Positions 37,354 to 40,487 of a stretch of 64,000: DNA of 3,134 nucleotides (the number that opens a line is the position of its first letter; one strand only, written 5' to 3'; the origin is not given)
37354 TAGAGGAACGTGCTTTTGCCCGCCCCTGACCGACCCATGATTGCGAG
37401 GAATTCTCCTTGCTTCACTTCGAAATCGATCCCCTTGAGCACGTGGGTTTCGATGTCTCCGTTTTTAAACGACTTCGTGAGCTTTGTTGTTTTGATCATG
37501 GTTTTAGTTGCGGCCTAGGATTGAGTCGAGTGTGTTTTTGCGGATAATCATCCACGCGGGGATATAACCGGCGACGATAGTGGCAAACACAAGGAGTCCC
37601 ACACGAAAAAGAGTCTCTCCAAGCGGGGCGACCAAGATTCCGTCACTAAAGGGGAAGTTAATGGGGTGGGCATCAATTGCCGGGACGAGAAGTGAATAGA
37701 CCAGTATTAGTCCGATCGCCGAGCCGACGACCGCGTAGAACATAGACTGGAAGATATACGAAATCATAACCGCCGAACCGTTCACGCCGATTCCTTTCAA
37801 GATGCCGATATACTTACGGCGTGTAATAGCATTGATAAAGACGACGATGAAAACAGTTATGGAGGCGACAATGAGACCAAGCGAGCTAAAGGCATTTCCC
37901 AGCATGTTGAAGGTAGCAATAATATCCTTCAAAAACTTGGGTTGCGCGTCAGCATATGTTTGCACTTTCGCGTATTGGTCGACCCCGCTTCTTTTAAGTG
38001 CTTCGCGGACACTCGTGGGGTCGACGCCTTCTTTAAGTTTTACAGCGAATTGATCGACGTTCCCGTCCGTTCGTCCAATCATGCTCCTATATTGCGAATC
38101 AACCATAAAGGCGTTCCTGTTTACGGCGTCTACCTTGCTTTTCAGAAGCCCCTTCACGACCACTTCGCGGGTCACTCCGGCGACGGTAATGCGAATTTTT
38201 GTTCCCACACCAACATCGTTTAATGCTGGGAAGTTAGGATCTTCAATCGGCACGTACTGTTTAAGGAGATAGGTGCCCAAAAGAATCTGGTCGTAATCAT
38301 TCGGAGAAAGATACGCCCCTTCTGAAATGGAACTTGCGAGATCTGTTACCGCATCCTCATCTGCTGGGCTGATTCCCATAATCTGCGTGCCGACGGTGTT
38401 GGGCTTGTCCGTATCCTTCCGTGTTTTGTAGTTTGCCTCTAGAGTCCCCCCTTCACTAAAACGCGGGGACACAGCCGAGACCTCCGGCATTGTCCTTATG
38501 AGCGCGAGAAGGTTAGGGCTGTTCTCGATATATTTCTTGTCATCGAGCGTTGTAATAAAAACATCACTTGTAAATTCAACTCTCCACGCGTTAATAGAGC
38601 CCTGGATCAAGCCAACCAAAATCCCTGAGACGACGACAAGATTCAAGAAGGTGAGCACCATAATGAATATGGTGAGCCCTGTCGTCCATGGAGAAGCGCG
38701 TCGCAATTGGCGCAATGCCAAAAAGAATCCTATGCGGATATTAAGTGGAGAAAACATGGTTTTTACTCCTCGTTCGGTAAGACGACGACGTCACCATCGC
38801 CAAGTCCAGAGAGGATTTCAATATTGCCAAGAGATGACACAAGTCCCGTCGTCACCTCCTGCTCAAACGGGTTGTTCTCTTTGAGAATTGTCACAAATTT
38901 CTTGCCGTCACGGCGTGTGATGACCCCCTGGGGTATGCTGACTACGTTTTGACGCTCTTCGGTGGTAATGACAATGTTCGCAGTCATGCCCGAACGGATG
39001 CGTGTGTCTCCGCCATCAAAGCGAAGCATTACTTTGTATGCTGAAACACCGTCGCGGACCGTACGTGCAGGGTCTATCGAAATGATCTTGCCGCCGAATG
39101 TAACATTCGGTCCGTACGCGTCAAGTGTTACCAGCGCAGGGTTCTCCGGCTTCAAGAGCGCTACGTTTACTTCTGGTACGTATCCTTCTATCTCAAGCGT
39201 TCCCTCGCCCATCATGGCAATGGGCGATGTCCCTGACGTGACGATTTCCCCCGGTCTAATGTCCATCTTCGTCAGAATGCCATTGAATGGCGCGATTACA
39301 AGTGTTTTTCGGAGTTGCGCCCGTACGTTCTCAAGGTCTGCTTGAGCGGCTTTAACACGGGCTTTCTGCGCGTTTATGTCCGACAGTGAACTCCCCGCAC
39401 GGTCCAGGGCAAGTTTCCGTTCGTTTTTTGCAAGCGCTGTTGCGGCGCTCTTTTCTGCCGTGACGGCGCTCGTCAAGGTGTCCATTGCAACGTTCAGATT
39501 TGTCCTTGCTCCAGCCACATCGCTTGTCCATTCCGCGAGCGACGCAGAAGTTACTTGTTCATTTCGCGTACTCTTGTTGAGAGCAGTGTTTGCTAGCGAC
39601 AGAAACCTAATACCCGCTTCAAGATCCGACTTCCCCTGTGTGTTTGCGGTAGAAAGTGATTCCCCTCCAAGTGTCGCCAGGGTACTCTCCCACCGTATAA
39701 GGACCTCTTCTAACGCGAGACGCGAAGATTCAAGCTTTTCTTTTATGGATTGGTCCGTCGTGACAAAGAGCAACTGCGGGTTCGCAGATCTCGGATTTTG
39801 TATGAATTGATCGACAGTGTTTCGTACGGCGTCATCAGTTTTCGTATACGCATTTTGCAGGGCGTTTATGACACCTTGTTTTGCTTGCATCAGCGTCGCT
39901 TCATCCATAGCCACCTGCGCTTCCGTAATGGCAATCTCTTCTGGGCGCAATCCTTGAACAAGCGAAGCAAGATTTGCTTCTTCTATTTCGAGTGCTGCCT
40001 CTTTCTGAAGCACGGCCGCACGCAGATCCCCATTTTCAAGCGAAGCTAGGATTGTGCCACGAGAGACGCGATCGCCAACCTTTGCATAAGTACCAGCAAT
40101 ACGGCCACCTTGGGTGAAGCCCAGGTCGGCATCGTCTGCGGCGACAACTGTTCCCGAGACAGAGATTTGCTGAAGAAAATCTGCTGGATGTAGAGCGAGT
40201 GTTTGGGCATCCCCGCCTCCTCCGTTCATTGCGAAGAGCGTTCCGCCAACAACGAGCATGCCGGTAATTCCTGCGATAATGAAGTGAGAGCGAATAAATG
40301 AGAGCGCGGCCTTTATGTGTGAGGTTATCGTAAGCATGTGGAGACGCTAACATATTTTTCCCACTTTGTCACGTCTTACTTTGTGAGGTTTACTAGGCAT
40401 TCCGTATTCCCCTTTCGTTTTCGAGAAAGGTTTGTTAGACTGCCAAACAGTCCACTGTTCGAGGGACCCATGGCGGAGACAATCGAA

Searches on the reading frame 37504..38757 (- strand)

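Call 71: search_protein_families(library=pfam, proteins=[window:37504-38757:-], max_evalue=0.00001)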
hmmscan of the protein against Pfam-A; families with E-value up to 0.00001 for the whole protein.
window:37504-38757:- (417 aa): 2 families
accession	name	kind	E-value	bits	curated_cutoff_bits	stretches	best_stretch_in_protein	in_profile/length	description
PF12704.14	MacB_PCD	-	1.8e-11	45.2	27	1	26-256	1-206/207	MacB-like periplasmic core domain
PF02687.27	FtsX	-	2e-11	44.5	25.5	1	289-408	2-119/120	FtsX-like permease C-terminal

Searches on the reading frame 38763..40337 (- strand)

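Call 71: search_protein_families(library=pfam, proteins=[window:38763-40337:-], max_evalue=0.00001)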
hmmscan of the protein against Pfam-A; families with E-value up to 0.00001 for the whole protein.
window:38763-40337:- (524 aa): 3 families
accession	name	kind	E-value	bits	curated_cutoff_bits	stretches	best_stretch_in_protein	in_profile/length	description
PF13437.12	HlyD_3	-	7.8e-13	49.5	22.2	1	347-450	2-106/106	HlyD family secretion protein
PF16576.10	HlyD_D23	-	7.5e-12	45.4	30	1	302-453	77-214/214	Barrel-sandwich domain of CusB or HlyD membrane-fusion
PF00529.27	CusB_dom_1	-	9.6e-06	26.2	26.5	0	387-457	1-87/89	Cation efflux system protein CusB domain 1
